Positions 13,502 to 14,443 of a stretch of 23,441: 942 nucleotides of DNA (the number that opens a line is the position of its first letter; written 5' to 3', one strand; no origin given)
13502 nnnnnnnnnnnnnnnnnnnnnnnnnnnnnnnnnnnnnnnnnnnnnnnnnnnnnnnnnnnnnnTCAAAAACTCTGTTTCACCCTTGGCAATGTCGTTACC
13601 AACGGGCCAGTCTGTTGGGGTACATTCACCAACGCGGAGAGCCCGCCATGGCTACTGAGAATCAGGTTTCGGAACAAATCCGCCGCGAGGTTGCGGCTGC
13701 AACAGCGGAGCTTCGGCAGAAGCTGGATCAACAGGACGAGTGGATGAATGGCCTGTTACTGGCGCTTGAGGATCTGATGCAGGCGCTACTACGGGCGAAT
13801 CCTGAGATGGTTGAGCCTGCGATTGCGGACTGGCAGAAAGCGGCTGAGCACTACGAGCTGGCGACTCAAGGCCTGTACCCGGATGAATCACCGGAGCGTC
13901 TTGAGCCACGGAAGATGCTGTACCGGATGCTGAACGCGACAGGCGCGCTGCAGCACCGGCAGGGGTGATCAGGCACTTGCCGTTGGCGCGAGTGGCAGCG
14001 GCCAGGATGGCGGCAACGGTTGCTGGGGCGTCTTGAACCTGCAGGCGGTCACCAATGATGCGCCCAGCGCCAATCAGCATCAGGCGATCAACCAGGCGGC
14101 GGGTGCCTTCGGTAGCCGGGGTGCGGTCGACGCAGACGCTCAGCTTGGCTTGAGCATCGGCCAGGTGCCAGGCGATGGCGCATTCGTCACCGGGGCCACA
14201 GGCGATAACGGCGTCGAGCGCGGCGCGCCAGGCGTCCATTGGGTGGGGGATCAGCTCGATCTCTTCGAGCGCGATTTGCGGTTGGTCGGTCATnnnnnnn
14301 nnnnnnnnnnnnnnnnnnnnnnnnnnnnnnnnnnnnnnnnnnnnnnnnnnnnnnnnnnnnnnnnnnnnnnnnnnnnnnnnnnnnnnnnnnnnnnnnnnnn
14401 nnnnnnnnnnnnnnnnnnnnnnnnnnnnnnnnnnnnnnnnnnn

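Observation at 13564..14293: Coding strand switches at 13968 with no stop codon for the upstream gene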

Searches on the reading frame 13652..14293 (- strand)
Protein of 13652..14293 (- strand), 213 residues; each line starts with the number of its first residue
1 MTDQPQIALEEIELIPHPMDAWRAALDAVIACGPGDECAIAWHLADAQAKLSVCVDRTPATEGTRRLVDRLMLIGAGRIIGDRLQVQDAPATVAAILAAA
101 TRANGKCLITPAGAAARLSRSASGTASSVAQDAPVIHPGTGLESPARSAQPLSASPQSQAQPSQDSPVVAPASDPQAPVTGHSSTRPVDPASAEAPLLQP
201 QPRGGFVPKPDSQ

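Call 6: search_protein_families(library=phrogs, proteins=[window:13652-14293:-], max_evalue=0.01)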
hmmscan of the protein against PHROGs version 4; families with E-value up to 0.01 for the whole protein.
window:13652-14293:- (213 aa): 1 family
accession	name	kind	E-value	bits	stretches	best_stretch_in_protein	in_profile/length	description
phrog_38063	-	unknown function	1.1e-29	105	1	6-129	5-127/163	-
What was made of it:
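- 13652..14293 (-): Whole ORF of the gene-10 homologue (213 aa plus TAG). It is the second gene of the early (pE) operon, after ner. phrog_38063 E=1e-29 over residues 6-129 (call 6).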

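Call 7: search_protein_families(library=pfam, proteins=[window:13652-14293:-], max_evalue=0.01)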
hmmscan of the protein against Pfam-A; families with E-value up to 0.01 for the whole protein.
window:13652-14293:- (213 aa): 0 families

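Call 70: search_protein_families(library=padloc, proteins=[window:13652-14293:-], max_evalue=0.1)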
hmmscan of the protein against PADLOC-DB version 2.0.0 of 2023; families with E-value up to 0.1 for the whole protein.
window:13652-14293:- (213 aa): 0 families

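Call 71: search_protein_families(library=ncbifam, proteins=[window:13652-14293:-], max_evalue=0.1)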
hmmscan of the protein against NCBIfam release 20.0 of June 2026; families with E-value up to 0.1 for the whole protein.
window:13652-14293:- (213 aa): 0 families

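Call 72: find_homologous_proteins(query=window:13652-14293:-, max_evalue=0.001)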
Query window:13652-14293:- (213 aa): 60 proteins with E <= 0.001 among 3227 candidates.
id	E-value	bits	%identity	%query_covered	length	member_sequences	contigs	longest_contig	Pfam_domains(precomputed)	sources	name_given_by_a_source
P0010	9.2e-126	436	98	100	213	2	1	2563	-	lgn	-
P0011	5.4e-110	384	89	100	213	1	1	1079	-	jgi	-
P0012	3.5e-100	352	82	100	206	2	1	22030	-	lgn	-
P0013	6.7e-93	328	61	100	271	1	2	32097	-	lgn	-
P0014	7.5e-92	325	62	100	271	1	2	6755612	-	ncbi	-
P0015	1.1e-44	171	78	52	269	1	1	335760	-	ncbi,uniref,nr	ncbi:hypothetical protein H3221_011935 [Pseudomonas sp. LMG 31766]|uniref:Uncharacterized protein n=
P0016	2.3e-43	167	82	40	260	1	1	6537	-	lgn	-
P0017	2.7e-41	160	53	89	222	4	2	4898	-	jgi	-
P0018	1.0e-38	151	79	45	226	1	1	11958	-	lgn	-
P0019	3.5e-38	150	75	45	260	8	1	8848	-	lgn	-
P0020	6.7e-38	149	68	55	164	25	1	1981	-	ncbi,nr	ncbi:hypothetical protein JTL76_33720 [Pseudomonas aeruginosa]|nr:hypothetical protein [Pseudomonas 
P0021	1.0e-36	145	76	45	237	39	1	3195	-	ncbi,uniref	ncbi:hypothetical protein, partial [Pseudomonas aeruginosa]|uniref:hypothetical protein n=1 Tax=Pseu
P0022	2.6e-35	140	73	45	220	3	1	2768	-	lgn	-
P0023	4.2e-34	136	75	40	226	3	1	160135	-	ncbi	ncbi:hypothetical protein VLF92_24680 [Pseudomonas chengduensis]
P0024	5.4e-34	136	47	89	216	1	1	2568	-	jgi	-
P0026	2.4e-33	134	47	89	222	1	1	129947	-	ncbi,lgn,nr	ncbi:TPA: hypothetical protein NIF89_005240 [Pseudomonas aeruginosa]|nr:hypothetical protein [Pseudo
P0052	2.2e-25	108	44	79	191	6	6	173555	-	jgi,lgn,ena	jgi:hypothetical protein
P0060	8.1e-23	100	66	41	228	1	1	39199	-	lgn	-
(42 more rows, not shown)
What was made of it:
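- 13652..14293 (-): 60 homologues found (call 72).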

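Call 74: find_encoding_contigs(protein=P0052, flank=1500, max_places=1)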
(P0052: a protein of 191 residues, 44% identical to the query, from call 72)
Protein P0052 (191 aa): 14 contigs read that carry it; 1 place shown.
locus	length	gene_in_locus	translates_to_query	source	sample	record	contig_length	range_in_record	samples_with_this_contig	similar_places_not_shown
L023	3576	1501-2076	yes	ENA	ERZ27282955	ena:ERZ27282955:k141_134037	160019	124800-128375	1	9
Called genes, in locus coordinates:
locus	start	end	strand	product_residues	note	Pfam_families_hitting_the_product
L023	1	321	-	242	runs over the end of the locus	-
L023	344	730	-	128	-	-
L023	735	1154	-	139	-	PF12844:HTH_19 (faint), PF13560:HTH_31 (weak), PF01381:HTH_3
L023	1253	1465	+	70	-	-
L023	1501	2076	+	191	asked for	-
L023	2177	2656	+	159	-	-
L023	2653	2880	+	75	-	-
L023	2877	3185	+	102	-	PF09339:HTH_IclR (faint)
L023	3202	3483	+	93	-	-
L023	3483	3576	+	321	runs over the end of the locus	-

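Call 75: find_encoding_contigs(protein=P0026, flank=1500, max_places=1)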
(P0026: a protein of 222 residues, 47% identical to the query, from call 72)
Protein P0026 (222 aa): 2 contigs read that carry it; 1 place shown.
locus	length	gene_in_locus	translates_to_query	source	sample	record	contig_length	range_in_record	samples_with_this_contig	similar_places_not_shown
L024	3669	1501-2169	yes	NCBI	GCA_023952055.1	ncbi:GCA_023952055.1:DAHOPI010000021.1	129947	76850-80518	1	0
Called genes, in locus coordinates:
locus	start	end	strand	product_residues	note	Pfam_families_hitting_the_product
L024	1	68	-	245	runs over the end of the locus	-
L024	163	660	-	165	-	-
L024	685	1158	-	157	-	PF13560:HTH_31 (weak), PF01381:HTH_3 (weak)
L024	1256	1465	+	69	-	-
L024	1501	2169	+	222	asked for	-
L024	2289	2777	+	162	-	-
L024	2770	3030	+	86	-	-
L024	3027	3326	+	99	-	PF01047:MarR (faint), PF09339:HTH_IclR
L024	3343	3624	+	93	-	-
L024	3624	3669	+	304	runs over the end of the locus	PF11300:DUF3102 (weak)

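Call 76: find_encoding_contigs(protein=P0060, flank=1500, max_places=1)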
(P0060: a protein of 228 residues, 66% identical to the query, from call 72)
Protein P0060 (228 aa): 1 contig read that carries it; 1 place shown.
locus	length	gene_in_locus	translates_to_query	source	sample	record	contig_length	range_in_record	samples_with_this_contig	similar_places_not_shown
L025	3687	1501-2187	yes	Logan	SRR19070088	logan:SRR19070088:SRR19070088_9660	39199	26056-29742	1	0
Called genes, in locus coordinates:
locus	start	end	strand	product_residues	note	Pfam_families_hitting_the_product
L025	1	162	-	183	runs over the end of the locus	-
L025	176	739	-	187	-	PF27202:Flk_N (weak)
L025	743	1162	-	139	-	-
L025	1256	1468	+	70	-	-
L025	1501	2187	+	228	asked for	-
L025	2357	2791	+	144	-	-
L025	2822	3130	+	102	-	PF09339:HTH_IclR (weak)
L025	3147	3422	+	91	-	-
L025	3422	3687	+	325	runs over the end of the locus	-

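Call 92: predict_structure(alignment_id=A2)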
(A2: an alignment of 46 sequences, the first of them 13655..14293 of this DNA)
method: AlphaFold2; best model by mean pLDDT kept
length: 213 residues; sequences in the alignment: 46
mean_pLDDT: 58.1   pTM: 0.20
mean pLDDT of the five models: 58.1, 53.2, 52.0, 50.8, 46.0
residues with pLDDT >= 90: 0; 70-90: 53; 50-70: 77; < 50: 83
segments of 3 or more residues with pLDDT < 50: 107-109, 112-151, 153-161, 179-186, 191-193, 203-206
pLDDT, mean of each block of 10 residues (from residue 1): 64 76 78 67 76 62 80 77 57 55 50 47 44 45 45 47 50 50 48 49 53 55
secondary structure, 60 per line:
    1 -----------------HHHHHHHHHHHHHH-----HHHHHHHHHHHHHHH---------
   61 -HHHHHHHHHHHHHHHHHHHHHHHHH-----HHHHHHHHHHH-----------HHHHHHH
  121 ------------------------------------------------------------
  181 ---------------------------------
elements in order: H18-31 H37-51 H62-86 H92-102 H114-120
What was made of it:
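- The tail is predicted disordered (call 92).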

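Call 107: search_solved_structures(query=A2, max_evalue=1)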
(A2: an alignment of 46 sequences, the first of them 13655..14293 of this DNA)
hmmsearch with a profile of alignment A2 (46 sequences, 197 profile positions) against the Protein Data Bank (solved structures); distinct sequences matched with E-value up to 1: 1.
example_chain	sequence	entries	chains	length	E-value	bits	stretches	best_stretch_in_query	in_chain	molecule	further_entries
29vf_O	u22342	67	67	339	0.085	16.8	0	116-173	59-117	TATA-box-binding protein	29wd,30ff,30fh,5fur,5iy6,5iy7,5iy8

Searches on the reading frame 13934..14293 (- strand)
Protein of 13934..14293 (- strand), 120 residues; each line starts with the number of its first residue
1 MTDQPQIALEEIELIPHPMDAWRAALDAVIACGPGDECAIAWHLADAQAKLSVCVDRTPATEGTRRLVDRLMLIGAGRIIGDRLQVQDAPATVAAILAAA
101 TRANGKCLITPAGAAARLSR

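Call 45: search_dna_similar(query=window:13934-14293:-, collection=phages, mode=protein, max_evalue=0.001, max_rows=60)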
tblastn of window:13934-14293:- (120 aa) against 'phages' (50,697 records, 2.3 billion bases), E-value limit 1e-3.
Records with a match: 50; places in all: 50; records where one place covers at least 80% of the query: 3.
Best place of each record, by identity: 60-80% 7; <60% 43.
By first word of the organism name: Pseudomonas 50.
By host as written in the record: Pseudomonas aeruginosa 33; - 8; Pseudomonas aeruginosa ST773 (NDM-1-producing) 2; Pseudomonas aeruginosa PAO1 (ATCC 15692) 2; Pseudomonas aeruginosa strain 3-38 1; Pseudomonas aeruginosa PA14 1; Pseudomonas aeruginosa 37 1; Pseudomonas aeruginosa BWKH33 1; and 1 more.
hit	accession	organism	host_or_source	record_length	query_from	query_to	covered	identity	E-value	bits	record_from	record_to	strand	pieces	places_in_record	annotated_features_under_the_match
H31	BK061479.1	Pseudomonas phage vB_PaeS-D14F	Pseudomonas aeruginosa strain 3-38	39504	1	117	98%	66.7%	2e-36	135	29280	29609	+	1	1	Phage protein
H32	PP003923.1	Pseudomonas phage vB_Pae_U11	Pseudomonas aeruginosa ST773 ...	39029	1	117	98%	66.7%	2e-36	135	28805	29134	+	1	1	hypothetical protein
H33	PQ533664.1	Pseudomonas phage Young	Pseudomonas aeruginosa PA14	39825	1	117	98%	65.8%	8e-35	131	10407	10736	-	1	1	hypothetical protein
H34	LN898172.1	Pseudomonas phage vB_PaeS_PM105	Pseudomonas aeruginosa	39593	1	87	73%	77.0%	4e-37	137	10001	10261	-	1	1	PM105_17: hypothetical protein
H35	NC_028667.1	Pseudomonas phage vB_PaeS_PM105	Pseudomonas aeruginosa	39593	1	87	73%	77.0%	4e-37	137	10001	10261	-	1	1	PM105_17: hypothetical protein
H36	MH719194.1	Pseudomonas phage Ps60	Pseudomonas aeruginosa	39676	1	87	73%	75.9%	1e-36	136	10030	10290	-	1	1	hypothetical protein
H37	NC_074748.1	Pseudomonas phage Ps60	Pseudomonas aeruginosa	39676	1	87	73%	75.9%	1e-36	136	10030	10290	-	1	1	hypothetical protein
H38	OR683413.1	Pseudomonas phage Rashabar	Pseudomonas aeruginosa 37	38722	6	88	69%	56.6%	2e-23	99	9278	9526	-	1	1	hypothetical protein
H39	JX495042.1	Pseudomonas phage JBD25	-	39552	6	88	69%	56.6%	2e-23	99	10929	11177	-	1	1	hypothetical protein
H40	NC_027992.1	Pseudomonas phage JBD25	-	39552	6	88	69%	56.6%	2e-23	99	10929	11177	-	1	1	hypothetical protein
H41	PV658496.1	Pseudomonas phage TAB03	Pseudomonas aeruginosa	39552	6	88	69%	56.6%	2e-23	99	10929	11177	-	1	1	hypothetical protein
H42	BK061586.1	Pseudomonas phage vB_PaeS-D14K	Pseudomonas aeruginosa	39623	6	88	69%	56.6%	2e-23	99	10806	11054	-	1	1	hypothetical protein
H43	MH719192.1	Pseudomonas phage Ps56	Pseudomonas aeruginosa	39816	6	88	69%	56.6%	2e-23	99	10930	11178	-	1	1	hypothetical protein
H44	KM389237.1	Pseudomonas phage F_HA1208sp/Pa1651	-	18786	6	88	69%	56.6%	2e-23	99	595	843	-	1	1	record has no annotation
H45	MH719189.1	Pseudomonas phage Fc02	Pseudomonas aeruginosa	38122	6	88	69%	56.6%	2e-23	99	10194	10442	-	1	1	hypothetical protein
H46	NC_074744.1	Pseudomonas phage Fc02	Pseudomonas aeruginosa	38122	6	88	69%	56.6%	2e-23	99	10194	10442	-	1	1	hypothetical protein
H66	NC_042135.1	Pseudomonas phage JBD67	-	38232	6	84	66%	59.5%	7e-23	97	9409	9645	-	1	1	none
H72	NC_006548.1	Pseudomonas phage B3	Pseudomonas aeruginosa PAO1 (ATCC 15692)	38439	6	84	66%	59.5%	2e-22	96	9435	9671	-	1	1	hypothetical protein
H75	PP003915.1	Pseudomonas phage vB_Pae_U3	Pseudomonas aeruginosa ST773 ...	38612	6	85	67%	58.8%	7e-23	97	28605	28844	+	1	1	none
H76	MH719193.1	Pseudomonas phage H72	Pseudomonas aeruginosa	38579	6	84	66%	58.2%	5e-23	98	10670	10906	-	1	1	hypothetical protein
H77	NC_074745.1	Pseudomonas phage H72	Pseudomonas aeruginosa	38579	6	84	66%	58.2%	5e-23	98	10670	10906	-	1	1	hypothetical protein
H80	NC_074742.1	Pseudomonas phage Fc22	Pseudomonas aeruginosa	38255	6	85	67%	57.5%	5e-22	95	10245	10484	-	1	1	hypothetical protein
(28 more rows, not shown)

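Call 46: get_annotated_region(hit=H72, flank=1500)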
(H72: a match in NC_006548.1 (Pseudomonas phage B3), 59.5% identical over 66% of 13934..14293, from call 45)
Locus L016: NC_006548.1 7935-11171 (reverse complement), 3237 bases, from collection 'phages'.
description: Pseudomonas phage B3, complete genome.
organism: Pseudomonas phage B3 (NCBI taxid 151599)
taxonomy: Viruses; Duplodnaviria; Heunggongvirae; Uroviricota; Caudoviricetes; Beetrevirus; Beetrevirus B3
host: Pseudomonas aeruginosa PAO1 (ATCC 15692); source: -; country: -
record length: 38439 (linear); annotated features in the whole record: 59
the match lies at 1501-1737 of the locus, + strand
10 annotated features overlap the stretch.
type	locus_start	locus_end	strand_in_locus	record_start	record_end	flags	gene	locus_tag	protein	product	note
CDS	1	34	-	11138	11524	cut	-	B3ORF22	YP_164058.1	lipoprotein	-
CDS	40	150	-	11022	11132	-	-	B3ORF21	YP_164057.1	hypothetical protein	-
CDS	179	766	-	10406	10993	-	-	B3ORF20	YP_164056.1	hypothetical protein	-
CDS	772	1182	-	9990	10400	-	-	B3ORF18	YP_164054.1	helix-turn-helix domain-containing protein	similar to phage P22 c2 repressor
CDS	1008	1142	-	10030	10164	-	-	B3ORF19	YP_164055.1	hypothetical protein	-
CDS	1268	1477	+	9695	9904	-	-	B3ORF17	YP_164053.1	HTH DNA binding protein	likely DNA-binding protein, contains a helix-turn-helix motif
CDS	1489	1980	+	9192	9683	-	-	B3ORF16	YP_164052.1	hypothetical protein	-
CDS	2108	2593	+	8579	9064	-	-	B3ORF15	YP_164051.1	CII-like transcriptional activator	-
CDS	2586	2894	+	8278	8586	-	-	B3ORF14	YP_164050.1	transcriptional regulator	-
CDS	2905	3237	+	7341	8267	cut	-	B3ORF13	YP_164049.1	DUF3102 domain-containing protein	-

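Call 47: get_annotated_region(hit=H40, flank=1500)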
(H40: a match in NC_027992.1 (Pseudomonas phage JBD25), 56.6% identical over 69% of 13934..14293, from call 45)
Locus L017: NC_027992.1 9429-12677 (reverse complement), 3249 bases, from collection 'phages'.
description: Pseudomonas phage JBD25, complete genome.
organism: Pseudomonas phage JBD25 (NCBI taxid 1225792)
taxonomy: Viruses; Duplodnaviria; Heunggongvirae; Uroviricota; Caudoviricetes
host: -; source: -; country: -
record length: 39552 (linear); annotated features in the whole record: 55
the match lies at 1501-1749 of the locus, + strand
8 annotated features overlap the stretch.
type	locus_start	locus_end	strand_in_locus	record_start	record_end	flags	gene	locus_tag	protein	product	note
CDS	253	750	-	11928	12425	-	-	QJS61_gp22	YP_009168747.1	putative lipoprotein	-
CDS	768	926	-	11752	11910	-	-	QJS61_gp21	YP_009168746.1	hypothetical protein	-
CDS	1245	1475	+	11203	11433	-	-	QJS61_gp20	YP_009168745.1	BcepMu gp16 family phage-associated protein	-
CDS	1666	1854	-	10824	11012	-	-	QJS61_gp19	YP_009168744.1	hypothetical protein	-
CDS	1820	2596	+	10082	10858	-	-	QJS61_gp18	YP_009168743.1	hypothetical protein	-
CDS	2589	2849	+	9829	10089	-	-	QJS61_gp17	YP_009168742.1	hypothetical protein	identified by glimmer; putative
CDS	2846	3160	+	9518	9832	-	-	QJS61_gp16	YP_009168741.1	hypothetical protein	-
CDS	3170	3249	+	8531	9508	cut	-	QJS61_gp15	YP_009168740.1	hypothetical protein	-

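Call 60: get_annotated_region(hit=H46, flank=1500)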
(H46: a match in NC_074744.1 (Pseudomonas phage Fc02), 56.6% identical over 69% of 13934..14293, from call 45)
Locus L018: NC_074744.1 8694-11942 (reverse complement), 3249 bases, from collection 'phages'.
description: Pseudomonas phage Fc02, complete genome.
organism: Pseudomonas phage Fc02 (NCBI taxid 2301634)
taxonomy: Viruses; Duplodnaviria; Heunggongvirae; Uroviricota; Caudoviricetes
host: Pseudomonas aeruginosa; source: clinical lysogenic strain; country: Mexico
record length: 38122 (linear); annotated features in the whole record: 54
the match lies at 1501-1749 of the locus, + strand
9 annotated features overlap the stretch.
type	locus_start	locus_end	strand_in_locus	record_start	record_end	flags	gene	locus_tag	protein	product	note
CDS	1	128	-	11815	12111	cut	-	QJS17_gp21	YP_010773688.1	holin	Transmembrane regions were predicted by Phobious and TMHMM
CDS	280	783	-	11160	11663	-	-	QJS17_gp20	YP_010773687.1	hypothetical protein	-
CDS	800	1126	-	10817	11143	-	-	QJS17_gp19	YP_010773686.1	repressor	-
CDS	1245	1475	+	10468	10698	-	-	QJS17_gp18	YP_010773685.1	DNA-binding domain-containing protein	-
CDS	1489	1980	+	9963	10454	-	-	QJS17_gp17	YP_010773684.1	hypothetical protein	-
CDS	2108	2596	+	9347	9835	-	-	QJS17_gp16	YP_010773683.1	hypothetical protein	-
CDS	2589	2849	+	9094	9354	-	-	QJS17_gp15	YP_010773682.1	hypothetical protein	-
CDS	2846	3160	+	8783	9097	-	-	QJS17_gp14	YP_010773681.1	DNA-binding domain-containing protein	-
CDS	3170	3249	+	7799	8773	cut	-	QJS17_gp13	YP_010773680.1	hypothetical protein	-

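Call 63: get_annotated_region(hit=H66, flank=1200)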
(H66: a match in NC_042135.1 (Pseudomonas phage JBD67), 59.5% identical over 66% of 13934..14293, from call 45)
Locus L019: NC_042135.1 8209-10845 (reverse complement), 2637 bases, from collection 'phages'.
description: Pseudomonas phage JBD67, partial genome.
organism: Pseudomonas phage JBD67 (NCBI taxid 1225793)
taxonomy: Viruses; Duplodnaviria; Heunggongvirae; Uroviricota; Caudoviricetes; Beetrevirus; Beetrevirus JBD67
host: -; source: -; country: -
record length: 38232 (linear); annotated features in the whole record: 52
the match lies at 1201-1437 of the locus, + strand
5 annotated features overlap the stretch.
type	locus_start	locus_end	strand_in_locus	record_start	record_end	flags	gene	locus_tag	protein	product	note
CDS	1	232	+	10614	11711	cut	-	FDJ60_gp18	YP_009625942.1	hypothetical protein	-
CDS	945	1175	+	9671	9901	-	-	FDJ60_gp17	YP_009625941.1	HTH DNA binding protein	-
CDS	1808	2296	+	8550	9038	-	-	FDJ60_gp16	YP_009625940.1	CII-like transcriptional activator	-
CDS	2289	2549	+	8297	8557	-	-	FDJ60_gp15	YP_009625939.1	hypothetical protein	identified by glimmer; putative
CDS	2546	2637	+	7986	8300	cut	-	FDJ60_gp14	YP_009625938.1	transcriptional regulator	-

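Call 64: get_annotated_region(hit=H80, flank=1200)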
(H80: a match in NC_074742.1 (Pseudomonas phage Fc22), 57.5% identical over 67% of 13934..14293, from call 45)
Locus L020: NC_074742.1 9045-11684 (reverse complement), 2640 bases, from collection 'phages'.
description: Pseudomonas phage Fc22, complete genome.
organism: Pseudomonas phage Fc22 (NCBI taxid 2301635)
taxonomy: Viruses; Duplodnaviria; Heunggongvirae; Uroviricota; Caudoviricetes
host: Pseudomonas aeruginosa; source: clinical lysogenic strain; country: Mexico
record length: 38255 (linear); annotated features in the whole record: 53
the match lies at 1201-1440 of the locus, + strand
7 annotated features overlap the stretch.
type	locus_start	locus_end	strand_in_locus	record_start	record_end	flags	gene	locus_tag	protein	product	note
CDS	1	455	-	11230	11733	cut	-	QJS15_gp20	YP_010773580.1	hypothetical protein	-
CDS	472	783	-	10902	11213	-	-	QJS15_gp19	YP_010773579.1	repressor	-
CDS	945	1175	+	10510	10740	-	-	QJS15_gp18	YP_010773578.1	hypothetical protein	-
CDS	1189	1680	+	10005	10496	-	-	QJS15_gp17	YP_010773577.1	hypothetical protein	-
CDS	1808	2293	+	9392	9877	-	-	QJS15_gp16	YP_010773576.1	hypothetical protein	-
CDS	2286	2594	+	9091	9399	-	-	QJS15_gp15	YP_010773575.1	DNA-binding domain-containing protein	-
CDS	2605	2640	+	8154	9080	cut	-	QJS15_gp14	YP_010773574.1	hypothetical protein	-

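Call 65: get_annotated_region(hit=H75, flank=1200)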
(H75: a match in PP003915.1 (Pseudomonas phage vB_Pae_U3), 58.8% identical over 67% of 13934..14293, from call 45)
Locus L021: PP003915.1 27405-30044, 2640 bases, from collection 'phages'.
description: Pseudomonas phage vB_Pae_U3, complete genome.
organism: Pseudomonas phage vB_Pae_U3 (NCBI taxid 3126747)
taxonomy: Viruses
host: Pseudomonas aeruginosa ST773 (NDM-1-producing); source: infection or colonization; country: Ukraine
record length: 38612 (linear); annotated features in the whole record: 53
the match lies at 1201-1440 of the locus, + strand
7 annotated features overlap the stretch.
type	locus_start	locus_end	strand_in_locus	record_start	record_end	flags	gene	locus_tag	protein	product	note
CDS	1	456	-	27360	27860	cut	-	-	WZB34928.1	hypothetical protein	-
CDS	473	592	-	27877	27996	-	-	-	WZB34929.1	hypothetical protein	-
CDS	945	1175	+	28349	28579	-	-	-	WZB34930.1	HTH DNA binding protein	-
CDS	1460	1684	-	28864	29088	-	-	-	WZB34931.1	hypothetical protein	-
CDS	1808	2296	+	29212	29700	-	-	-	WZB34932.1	CII-like transcriptional activator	-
CDS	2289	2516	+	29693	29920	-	-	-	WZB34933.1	hypothetical protein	-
CDS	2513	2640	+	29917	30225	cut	-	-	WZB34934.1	transcriptional regulator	IclR family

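Call 66: get_annotated_region(hit=H77, flank=1200)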
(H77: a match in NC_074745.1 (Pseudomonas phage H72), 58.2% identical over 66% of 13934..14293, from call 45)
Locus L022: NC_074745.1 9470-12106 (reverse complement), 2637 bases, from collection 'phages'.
description: Pseudomonas phage H72, complete genome.
organism: Pseudomonas phage H72 (NCBI taxid 2301637)
taxonomy: Viruses; Duplodnaviria; Heunggongvirae; Uroviricota; Caudoviricetes
host: Pseudomonas aeruginosa; source: clinical lysogenic strain; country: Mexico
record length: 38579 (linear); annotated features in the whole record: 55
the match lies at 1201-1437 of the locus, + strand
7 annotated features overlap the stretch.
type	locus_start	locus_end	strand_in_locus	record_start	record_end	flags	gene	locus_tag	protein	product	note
CDS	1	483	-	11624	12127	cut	-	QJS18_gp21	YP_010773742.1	hypothetical protein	-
CDS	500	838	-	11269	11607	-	-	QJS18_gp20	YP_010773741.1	repressor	-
CDS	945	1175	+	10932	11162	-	-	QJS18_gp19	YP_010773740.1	DNA-binding domain-containing protein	-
CDS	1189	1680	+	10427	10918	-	-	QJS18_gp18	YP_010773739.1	hypothetical protein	-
CDS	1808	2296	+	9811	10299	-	-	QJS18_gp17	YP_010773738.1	hypothetical protein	-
CDS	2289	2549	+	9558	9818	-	-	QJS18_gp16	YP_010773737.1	hypothetical protein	-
CDS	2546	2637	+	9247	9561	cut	-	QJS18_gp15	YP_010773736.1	DNA-binding domain-containing protein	-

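Call 70: search_protein_families(library=padloc, proteins=[L018:1760-1984:-], max_evalue=0.1)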
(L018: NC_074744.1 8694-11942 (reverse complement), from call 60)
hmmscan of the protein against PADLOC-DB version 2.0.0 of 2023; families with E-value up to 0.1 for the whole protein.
L018:1760-1984:- (74 aa): 0 families

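Call 71: search_protein_families(library=ncbifam, proteins=[L018:1760-1984:-], max_evalue=0.1)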
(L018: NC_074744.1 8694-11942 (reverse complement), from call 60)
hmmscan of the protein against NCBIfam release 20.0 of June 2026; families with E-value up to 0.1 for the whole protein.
L018:1760-1984:- (74 aa): 0 families
